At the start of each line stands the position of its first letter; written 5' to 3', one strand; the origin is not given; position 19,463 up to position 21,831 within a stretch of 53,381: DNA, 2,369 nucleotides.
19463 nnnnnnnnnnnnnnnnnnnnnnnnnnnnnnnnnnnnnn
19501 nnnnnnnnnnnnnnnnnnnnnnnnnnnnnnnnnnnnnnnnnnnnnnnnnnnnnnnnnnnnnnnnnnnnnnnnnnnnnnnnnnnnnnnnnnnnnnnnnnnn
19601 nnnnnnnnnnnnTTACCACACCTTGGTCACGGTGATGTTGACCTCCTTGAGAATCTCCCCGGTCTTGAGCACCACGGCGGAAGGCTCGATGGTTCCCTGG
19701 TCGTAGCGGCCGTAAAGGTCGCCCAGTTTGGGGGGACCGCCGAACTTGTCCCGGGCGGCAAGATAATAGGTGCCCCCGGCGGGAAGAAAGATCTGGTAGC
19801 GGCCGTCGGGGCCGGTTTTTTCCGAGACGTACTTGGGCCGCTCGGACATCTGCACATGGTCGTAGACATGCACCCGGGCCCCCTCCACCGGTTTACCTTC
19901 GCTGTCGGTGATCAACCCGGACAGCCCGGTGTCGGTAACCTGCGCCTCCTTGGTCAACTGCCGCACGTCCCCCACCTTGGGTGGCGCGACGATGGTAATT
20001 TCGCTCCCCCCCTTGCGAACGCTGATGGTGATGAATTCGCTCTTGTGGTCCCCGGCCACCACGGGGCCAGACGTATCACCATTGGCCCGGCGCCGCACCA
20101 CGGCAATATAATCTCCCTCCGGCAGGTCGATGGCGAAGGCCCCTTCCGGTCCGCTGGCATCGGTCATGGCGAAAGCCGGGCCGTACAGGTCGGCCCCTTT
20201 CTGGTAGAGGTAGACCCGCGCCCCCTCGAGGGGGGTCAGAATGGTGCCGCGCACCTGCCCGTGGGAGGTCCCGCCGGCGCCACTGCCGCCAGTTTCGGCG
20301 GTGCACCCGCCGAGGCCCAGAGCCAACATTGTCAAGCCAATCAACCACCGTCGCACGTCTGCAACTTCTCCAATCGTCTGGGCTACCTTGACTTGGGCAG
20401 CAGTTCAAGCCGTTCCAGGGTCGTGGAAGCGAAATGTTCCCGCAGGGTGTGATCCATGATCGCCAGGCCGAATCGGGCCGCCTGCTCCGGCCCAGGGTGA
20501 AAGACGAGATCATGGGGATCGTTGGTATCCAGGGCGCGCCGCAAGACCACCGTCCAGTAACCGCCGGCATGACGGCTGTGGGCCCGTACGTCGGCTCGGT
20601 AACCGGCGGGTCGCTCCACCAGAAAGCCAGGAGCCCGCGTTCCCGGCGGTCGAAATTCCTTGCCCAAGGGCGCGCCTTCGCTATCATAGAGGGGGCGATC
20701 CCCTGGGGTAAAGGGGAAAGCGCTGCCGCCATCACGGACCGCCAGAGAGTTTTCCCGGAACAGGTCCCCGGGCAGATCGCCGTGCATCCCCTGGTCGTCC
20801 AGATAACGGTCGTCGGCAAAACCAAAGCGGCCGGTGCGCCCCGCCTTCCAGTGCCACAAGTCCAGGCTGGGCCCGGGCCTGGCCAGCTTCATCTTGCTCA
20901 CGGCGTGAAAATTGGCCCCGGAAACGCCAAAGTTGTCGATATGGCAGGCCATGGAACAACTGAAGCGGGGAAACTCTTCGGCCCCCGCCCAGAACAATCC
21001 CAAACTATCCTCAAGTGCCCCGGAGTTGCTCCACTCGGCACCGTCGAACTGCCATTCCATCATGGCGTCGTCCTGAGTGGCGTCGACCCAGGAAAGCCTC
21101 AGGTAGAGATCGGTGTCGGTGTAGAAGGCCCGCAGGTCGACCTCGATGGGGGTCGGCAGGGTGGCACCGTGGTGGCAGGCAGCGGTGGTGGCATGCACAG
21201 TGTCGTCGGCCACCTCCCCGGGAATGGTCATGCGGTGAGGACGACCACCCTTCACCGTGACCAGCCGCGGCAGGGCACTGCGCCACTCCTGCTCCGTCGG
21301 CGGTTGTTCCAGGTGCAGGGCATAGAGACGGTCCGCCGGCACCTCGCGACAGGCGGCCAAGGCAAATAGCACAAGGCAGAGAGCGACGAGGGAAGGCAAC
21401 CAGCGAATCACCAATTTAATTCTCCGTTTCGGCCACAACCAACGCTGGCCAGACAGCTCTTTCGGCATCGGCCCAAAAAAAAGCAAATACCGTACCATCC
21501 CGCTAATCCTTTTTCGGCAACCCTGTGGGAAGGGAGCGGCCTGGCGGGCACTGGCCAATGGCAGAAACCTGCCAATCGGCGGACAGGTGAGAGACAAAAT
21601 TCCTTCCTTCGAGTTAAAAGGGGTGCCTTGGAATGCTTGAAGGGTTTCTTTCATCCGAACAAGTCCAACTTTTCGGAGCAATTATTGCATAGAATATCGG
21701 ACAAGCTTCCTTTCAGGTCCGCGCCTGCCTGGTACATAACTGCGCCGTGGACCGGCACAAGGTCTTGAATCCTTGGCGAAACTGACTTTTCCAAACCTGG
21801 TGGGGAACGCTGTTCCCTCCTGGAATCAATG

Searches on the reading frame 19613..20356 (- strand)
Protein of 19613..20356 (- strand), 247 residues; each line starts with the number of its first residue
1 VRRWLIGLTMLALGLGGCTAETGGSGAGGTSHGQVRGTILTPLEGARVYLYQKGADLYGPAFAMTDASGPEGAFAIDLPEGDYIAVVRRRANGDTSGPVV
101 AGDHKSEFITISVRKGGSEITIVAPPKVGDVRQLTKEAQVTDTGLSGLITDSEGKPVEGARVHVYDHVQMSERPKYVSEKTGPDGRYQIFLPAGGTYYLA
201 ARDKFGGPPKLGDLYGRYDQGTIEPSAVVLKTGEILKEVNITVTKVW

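Call 3: search_protein_families(library=pfam, proteins=[window:19613-20356:-], max_evalue=0.01)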
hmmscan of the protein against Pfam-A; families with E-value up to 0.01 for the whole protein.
window:19613-20356:- (247 aa): 3 families
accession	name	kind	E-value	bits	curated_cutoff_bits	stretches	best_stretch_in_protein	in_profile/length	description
PF13620.12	CarboxypepD_reg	-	1e-12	48.6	32.3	2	145-202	2-55/82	Carboxypeptidase regulatory-like domain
PF10670.15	DUF4198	-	0.00018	22.2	34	1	152-202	155-206/209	Domain of unknown function (DUF4198)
PF17802.7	SpaA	-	0.002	18.7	23.1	0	150-199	8-56/91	Prealbumin-like fold domain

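Call 4: search_protein_families(library=ncbifam, proteins=[window:19613-20356:-], max_evalue=0.01)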
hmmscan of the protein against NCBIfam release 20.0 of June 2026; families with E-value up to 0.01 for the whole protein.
window:19613-20356:- (247 aa): 1 family
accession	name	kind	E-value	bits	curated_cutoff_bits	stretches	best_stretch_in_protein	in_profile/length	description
TIGR04134.1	lipo_with_rSAM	hypoth_equivalog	0.0016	18.5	39.8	0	147-203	44-106/150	radical SAM-associated putative lipoprotein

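Call 64: find_homologous_proteins(query=window:19613-20356:-, max_evalue=0.00001)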
Query window:19613-20356:- (247 aa): 660 proteins with E <= 0.00001 among 2694 candidates; the best 120 are listed.
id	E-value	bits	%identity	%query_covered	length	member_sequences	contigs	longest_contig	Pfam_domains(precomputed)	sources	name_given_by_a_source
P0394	8.1e-153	525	100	96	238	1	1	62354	PF13620.13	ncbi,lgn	-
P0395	1.1e-122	426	79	97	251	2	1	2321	PF10670.16,PF13620.13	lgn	-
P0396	1.5e-109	383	68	100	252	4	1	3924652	PF13620.13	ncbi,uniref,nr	ncbi:hypothetical protein DBW_2070 [Desulfuromonas sp. DDH964]|uniref:carboxypeptidase regulatory-li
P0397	4.1e-108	379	69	100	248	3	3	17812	PF13620.13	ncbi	-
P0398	6.2e-106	371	69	94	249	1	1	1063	PF13620.13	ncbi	-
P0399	7.5e-106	371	69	94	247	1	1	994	PF13620.13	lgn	-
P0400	1.1e-105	371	69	94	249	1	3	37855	PF13620.13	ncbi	-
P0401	1.2e-105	370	69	94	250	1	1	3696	PF13620.13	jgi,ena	-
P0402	1.2e-105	370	66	99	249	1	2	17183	PF13620.13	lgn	-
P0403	1.6e-105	370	64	100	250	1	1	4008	PF13620.13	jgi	jgi:hypothetical protein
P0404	4.1e-105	369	67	94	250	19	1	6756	PF13620.13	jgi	jgi:hypothetical protein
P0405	8.0e-105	368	70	87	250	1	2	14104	PF10670.16,PF13620.13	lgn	-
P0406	9.1e-105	368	69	94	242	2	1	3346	PF13620.13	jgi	-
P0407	1.7e-104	367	67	94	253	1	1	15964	PF13620.13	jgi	jgi:hypothetical protein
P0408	2.1e-104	366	68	95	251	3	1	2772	PF13620.13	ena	-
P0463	1.1e-100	354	62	100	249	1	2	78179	PF13620.13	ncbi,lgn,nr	ncbi:MAG: carboxypeptidase regulatory-like domain-containing protein [Deltaproteobacteria bacterium]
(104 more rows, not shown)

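Call 65: find_encoding_contigs(protein=P0396, flank=10000, max_places=2)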
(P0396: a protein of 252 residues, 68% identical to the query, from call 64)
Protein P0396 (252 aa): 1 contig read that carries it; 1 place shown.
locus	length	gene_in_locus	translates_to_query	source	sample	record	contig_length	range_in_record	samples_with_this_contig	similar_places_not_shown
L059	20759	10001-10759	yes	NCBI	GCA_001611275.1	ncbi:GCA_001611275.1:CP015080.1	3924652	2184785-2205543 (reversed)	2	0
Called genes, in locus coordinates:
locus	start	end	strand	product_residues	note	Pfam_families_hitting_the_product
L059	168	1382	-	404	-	PF00872:Transposase_mut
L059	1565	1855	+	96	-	PF14294:DUF4372 (weak)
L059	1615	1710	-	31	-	-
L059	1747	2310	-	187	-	-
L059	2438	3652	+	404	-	PF00872:Transposase_mut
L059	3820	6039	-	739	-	PF00317:Ribonuc_red_lgN, PF02867:Ribonuc_red_lgC, PF12637:TSCPD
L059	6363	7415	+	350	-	PF01590:GAF, PF13185:GAF_2, PF13492:GAF_3, PF00990:GGDEF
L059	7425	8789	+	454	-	PF00072:Response_reg, PF01078:Mg_chelatase (faint), PF00158:Sigma54_activat, PF14532:Sigma54_activ_2, PF07728:AAA_5 (weak), PF25601:AAA_lid_14, PF18024:HTH_50 (faint), PF02954:HTH_8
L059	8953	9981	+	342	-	PF09459:EB_dh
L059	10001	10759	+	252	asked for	PF13620:CarboxypepD_reg (weak)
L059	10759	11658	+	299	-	PF13513:HEAT_EZ (faint), PF00514:Arm (faint), PF02985:HEAT (faint), PF13646:HEAT_2, PF03130:HEAT_PBS, PF13646:HEAT_2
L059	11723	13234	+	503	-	PF12801:Fer4_5 (weak)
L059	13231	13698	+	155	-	-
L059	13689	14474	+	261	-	PF05048:NosD, PF13229:Beta_helix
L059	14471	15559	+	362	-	PF28492:Beta_helix_4 (weak), PF13229:Beta_helix, PF05048:NosD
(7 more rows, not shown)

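Call 66: find_encoding_contigs(protein=P0463, flank=10000, max_places=2)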
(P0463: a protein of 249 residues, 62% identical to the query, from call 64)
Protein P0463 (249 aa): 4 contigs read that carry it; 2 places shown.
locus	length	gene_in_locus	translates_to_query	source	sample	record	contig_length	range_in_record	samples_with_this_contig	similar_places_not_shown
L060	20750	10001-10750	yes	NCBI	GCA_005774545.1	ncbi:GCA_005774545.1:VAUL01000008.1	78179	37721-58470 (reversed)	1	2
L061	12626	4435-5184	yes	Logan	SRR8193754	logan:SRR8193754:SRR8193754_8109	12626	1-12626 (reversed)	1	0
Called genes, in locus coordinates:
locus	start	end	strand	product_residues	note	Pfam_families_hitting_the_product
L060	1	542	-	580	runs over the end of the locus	PF00916:Sulfate_transp, PF01740:STAS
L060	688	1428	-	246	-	PF03692:CxxCxxCC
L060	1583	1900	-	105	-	PF07883:Cupin_2 (weak)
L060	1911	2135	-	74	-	PF00037:Fer4, PF12797:Fer4_2 (weak), PF12837:Fer4_6 (weak), PF13237:Fer4_10, PF12800:Fer4_4 (weak), PF13183:Fer4_8 (weak), PF12838:Fer4_7, PF13187:Fer4_9, +7 more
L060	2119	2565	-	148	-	PF00903:Glyoxalase, PF13468:Glyoxalase_3, PF13669:Glyoxalase_4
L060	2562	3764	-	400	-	PF06965:Na_H_antiport_1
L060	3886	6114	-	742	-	PF00317:Ribonuc_red_lgN, PF02867:Ribonuc_red_lgC, PF12637:TSCPD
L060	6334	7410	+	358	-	PF01590:GAF, PF13185:GAF_2, PF13492:GAF_3, PF00990:GGDEF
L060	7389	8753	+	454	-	PF00072:Response_reg, PF00004:AAA (faint), PF00158:Sigma54_activat, PF14532:Sigma54_activ_2, PF07728:AAA_5 (weak), PF25601:AAA_lid_14, PF02954:HTH_8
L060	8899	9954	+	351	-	PF09459:EB_dh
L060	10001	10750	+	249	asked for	PF13620:CarboxypepD_reg (weak)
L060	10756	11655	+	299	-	PF03130:HEAT_PBS (faint), PF02985:HEAT (faint), PF13646:HEAT_2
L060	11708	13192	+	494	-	-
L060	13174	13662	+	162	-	-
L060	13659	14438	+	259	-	PF05048:NosD, PF13229:Beta_helix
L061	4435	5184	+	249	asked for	PF13620:CarboxypepD_reg (weak)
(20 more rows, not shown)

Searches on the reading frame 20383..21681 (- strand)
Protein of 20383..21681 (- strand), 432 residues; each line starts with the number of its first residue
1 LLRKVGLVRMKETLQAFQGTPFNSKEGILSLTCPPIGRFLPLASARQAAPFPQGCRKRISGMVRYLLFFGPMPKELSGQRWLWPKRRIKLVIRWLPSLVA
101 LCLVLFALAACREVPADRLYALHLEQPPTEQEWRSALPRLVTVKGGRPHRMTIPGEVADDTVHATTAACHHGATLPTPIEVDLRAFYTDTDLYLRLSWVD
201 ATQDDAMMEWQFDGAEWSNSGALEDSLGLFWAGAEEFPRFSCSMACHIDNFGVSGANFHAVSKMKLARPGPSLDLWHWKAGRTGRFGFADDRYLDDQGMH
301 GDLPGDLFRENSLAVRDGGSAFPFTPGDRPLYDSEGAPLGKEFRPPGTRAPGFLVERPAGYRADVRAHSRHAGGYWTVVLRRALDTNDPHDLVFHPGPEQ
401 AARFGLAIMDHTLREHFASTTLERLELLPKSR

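Call 6: search_protein_families(library=pfam, proteins=[window:20383-21681:-], max_evalue=0.001)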
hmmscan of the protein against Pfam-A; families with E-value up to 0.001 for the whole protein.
window:20383-21681:- (432 aa): 1 family
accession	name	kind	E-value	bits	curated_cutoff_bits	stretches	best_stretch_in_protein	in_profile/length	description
PF09459.16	EB_dh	-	4.9e-25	89.4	33.3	1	179-417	30-232/236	Ethylbenzene dehydrogenase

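Call 60: search_protein_families(library=ncbifam, proteins=[window:20383-21681:-], max_evalue=0.001)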
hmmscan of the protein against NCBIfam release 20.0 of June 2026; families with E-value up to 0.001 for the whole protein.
window:20383-21681:- (432 aa): 1 family
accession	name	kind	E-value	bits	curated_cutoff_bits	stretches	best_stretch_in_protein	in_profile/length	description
TIGR03477.1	DMSO_red_II_gam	subfamily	3e-07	30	169.85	0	180-209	48-77/206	DMSO reductase family type II enzyme, heme b subunit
